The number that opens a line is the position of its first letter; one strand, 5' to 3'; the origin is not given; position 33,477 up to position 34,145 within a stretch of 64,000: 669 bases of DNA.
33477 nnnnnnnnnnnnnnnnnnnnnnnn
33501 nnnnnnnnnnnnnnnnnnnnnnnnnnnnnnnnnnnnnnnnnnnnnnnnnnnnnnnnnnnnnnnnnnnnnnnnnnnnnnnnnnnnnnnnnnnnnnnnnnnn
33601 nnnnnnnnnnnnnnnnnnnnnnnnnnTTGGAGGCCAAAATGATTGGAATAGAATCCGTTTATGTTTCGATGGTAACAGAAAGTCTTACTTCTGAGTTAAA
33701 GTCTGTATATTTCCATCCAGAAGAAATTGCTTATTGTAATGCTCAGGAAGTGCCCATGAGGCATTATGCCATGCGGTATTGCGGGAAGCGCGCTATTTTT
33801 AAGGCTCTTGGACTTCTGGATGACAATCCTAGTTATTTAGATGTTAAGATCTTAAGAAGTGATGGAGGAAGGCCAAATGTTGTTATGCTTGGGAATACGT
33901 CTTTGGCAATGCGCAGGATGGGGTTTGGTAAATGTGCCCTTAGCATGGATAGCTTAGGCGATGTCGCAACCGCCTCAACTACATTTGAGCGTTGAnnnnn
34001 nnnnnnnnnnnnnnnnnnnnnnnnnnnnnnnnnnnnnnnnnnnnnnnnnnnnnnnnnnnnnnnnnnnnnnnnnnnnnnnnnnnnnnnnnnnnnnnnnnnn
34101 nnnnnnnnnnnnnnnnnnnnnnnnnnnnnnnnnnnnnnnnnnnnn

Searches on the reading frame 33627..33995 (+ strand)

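Call 19: search_protein_families(library=ncbifam, proteins=[window:33627-33995:+], max_evalue=0.01)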
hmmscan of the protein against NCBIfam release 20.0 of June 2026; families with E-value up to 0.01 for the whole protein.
window:33627-33995:+ (122 aa): 10 families
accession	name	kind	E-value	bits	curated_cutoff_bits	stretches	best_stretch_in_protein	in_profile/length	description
NF011250.0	PRK14656.1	equivalog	7.2e-12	45.5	175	1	22-121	24-124/126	holo-[acyl-carrier-protein] synthase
NF011254.0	PRK14660.1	equivalog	4.9e-11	42.7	195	1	24-120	27-123/125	holo-[acyl-carrier-protein] synthase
NF000832.0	PRK00070.3-2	equivalog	1.3e-08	35.2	107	1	6-121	5-115/116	holo-ACP synthase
NF011251.0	PRK14657.1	equivalog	1.1e-07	31.9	165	1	26-120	28-121/123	holo-[acyl-carrier-protein] synthase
TIGR00556.1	pantethn_trn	domain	5.7e-07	29.7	45.35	1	3-119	2-124/128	phosphopantetheine--protein transferase domain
NF011256.0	PRK14662.1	equivalog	6.6e-05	23.3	150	1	12-99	11-97/123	4'-phosphopantetheinyl transferase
NF000831.0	PRK00070.3-1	equivalog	0.0002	21.3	124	1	5-120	5-127/130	holo-ACP synthase AcpS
NF011257.0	PRK14663.1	equivalog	0.00029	20.8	186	1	28-116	28-115/123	holo-[acyl-carrier-protein] synthase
TIGR00516.1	acpS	equivalog_domain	0.0007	19.9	59.8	1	24-92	26-92/125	holo-ACP synthase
NF011253.0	PRK14659.1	equivalog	0.00078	20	156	1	26-116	28-115/123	holo-[acyl-carrier-protein] synthase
